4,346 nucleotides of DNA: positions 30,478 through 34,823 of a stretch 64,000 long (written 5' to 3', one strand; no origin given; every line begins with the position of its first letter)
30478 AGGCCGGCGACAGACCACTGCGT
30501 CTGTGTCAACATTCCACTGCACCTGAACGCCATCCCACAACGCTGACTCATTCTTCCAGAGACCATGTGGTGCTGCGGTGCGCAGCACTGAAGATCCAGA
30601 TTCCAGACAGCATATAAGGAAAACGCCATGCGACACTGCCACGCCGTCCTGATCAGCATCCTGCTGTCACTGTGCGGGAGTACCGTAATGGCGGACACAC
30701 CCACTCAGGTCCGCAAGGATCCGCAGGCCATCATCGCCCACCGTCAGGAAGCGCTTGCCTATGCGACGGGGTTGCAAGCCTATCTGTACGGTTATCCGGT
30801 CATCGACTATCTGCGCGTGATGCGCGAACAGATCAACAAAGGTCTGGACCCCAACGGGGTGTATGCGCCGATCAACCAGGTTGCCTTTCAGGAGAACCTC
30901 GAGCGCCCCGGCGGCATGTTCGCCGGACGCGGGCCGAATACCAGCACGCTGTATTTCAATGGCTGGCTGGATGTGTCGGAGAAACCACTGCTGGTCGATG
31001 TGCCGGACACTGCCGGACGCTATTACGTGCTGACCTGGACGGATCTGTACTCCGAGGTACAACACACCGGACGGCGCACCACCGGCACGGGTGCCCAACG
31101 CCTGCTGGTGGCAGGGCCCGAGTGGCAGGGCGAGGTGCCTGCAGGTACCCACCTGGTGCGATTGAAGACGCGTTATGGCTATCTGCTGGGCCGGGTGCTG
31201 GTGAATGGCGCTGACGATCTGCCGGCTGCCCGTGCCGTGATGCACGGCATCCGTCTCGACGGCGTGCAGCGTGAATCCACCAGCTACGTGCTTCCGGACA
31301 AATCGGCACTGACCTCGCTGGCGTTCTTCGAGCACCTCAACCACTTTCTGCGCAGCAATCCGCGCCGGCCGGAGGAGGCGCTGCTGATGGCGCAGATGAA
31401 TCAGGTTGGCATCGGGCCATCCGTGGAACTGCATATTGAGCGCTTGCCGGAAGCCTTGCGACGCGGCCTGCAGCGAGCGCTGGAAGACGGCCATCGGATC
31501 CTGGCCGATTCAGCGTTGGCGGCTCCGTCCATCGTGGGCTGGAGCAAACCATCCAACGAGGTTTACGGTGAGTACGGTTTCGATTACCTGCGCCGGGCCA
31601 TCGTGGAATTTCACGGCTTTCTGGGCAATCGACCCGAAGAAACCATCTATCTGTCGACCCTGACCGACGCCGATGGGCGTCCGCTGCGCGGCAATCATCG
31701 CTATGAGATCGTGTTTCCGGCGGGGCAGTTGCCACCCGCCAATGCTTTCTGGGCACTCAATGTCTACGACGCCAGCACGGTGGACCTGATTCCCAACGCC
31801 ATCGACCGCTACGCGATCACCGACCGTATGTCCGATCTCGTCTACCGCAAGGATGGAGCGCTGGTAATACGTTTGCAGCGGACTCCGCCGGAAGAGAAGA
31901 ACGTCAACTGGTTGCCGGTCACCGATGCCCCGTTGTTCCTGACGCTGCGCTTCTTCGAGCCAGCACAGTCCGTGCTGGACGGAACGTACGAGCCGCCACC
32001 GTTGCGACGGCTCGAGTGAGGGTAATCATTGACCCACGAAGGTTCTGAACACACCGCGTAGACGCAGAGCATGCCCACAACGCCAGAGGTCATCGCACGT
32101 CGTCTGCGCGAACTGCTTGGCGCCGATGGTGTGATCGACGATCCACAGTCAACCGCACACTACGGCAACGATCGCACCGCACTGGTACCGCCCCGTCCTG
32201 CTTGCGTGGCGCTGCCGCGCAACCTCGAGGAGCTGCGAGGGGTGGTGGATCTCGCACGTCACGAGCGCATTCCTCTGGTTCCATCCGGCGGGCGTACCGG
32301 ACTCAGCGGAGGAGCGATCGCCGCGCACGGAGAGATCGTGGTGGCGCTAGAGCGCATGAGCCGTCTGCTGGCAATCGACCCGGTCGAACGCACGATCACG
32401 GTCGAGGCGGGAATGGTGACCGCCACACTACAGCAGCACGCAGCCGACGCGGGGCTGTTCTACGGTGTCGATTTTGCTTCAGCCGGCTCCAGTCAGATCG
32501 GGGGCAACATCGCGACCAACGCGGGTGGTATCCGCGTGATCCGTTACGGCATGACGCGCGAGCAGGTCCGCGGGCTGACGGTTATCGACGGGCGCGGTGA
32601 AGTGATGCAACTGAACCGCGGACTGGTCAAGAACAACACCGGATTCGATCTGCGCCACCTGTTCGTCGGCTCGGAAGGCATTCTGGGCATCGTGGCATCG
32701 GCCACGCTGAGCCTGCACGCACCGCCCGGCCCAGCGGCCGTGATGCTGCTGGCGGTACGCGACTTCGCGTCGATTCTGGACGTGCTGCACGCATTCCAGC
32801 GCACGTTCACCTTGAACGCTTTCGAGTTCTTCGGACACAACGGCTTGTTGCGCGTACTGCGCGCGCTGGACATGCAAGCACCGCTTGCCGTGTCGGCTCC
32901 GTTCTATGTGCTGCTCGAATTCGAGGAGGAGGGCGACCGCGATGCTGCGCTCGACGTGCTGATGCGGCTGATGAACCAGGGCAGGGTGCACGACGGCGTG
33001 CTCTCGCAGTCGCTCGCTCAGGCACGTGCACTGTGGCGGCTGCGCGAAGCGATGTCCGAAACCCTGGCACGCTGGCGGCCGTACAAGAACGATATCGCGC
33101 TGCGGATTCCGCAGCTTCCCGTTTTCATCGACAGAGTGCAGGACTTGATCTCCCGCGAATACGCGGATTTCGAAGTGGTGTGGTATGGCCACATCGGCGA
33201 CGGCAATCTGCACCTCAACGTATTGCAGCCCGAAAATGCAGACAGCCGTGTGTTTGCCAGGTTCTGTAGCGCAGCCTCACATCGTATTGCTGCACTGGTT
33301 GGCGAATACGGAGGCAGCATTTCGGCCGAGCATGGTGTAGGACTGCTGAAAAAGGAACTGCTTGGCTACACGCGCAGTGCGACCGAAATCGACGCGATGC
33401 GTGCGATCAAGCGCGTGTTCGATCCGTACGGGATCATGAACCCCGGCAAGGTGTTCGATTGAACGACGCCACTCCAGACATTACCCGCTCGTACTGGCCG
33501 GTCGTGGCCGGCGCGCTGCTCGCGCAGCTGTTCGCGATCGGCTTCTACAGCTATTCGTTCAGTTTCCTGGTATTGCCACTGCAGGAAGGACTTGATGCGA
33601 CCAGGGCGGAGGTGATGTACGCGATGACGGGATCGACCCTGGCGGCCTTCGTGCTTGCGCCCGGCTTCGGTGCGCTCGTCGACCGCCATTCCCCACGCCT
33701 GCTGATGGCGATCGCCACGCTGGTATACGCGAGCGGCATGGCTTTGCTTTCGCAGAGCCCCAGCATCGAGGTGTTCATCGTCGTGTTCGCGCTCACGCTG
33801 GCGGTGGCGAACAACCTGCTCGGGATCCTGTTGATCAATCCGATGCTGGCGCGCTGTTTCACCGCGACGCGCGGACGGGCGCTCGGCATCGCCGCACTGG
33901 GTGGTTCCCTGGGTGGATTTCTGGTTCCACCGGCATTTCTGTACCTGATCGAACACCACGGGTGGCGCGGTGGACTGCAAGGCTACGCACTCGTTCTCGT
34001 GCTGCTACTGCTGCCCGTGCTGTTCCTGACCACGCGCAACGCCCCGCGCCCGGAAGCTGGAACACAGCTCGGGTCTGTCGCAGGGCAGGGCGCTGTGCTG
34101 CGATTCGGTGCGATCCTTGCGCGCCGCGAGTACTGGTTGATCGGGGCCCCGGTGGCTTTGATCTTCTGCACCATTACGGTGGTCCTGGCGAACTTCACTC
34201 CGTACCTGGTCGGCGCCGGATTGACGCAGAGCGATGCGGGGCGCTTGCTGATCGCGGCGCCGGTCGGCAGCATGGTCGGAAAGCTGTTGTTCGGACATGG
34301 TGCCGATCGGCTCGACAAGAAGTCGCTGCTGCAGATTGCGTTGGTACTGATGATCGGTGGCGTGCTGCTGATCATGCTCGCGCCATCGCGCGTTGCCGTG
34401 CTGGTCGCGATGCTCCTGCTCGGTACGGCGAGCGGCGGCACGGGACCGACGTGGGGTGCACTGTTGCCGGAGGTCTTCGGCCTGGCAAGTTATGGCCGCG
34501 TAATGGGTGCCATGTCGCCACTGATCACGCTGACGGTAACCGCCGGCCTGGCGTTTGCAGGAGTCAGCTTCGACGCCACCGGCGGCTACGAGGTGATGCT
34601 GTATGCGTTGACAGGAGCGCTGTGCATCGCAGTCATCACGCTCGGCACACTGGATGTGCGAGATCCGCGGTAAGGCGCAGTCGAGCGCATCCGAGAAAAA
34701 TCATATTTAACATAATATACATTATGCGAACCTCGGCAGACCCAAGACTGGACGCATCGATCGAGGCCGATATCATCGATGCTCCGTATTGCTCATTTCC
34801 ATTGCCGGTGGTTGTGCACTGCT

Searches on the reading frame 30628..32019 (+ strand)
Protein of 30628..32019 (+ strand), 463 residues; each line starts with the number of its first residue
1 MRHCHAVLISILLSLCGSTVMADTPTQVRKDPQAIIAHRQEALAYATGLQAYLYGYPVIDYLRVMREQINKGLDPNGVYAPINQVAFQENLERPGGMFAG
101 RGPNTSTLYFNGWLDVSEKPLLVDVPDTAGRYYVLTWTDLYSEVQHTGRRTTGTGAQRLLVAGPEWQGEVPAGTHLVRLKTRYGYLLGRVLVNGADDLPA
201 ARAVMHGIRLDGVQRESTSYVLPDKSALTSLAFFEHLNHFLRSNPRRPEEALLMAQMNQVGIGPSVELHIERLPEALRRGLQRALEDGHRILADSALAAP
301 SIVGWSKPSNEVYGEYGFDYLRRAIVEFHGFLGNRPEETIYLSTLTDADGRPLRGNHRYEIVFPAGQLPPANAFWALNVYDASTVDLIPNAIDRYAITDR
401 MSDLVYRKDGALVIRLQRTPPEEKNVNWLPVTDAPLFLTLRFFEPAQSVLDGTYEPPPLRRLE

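Call 35: search_protein_families(library=pfam, proteins=[window:30628-32019:+], max_evalue=0.00001)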
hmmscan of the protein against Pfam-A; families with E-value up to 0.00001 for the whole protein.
window:30628-32019:+ (463 aa): 2 families
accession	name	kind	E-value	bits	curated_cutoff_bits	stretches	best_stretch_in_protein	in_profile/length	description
PF06863.17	DUF1254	-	6.8e-32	110.9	22.2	1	98-210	16-131/133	Protein of unknown function (DUF1254)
PF06742.16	DUF1214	-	1.4e-31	109.8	25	1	338-447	1-112/112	Protein of unknown function (DUF1214)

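Call 58: search_protein_families(library=ncbifam, proteins=[window:30628-32019:+], max_evalue=1e-10)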
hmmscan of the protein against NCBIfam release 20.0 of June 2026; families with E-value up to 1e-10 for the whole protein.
window:30628-32019:+ (463 aa): 0 families

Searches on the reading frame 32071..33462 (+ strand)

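Call 35: search_protein_families(library=pfam, proteins=[window:32071-33462:+], max_evalue=0.00001)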
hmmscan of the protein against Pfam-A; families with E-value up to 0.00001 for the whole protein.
window:32071-33462:+ (463 aa): 2 families
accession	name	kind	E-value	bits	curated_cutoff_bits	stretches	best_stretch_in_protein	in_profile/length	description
PF02913.24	FAD-oxidase_C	-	1.1e-48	166.6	21.2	1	222-461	5-248/248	FAD linked oxidases, C-terminal domain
PF01565.28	FAD_binding_4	-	3.4e-37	127.7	26.4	1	43-181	1-138/139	FAD binding domain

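Call 58: search_protein_families(library=ncbifam, proteins=[window:32071-33462:+], max_evalue=1e-10)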
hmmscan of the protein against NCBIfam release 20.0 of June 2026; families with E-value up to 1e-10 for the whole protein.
window:32071-33462:+ (463 aa): 5 families
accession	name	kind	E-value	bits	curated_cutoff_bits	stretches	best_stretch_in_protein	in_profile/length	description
TIGR00387.1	glcD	equivalog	6.4e-79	265.7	567.9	1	46-460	1-413/413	glycolate oxidase subunit GlcD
NF008408.0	PRK11230.1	equivalog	3.9e-54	183.9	897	1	11-460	24-470/499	glycolate oxidase subunit GlcD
NF049975.1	2HglutDHaseYdiJ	equivalog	1.6e-30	105.6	1350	1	43-180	52-191/1018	D-2-hydroxyglutarate dehydrogenase YdiJ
NF008439.0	PRK11282.1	equivalog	4.7e-22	78.3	284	1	52-261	8-216/358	glycolate oxidase subunit GlcE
TIGR01678.1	FAD_lactone_ox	subfamily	2.1e-13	50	396.8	1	45-215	17-178/438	sugar 1,4-lactone oxidase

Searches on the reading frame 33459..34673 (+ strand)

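Call 35: search_protein_families(library=pfam, proteins=[window:33459-34673:+], max_evalue=0.00001)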
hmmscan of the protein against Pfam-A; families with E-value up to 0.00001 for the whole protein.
window:33459-34673:+ (404 aa): 1 family
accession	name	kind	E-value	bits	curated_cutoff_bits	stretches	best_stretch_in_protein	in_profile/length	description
PF07690.21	MFS_1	-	2.8e-32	112.5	33.4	1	21-354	3-337/347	Major Facilitator Superfamily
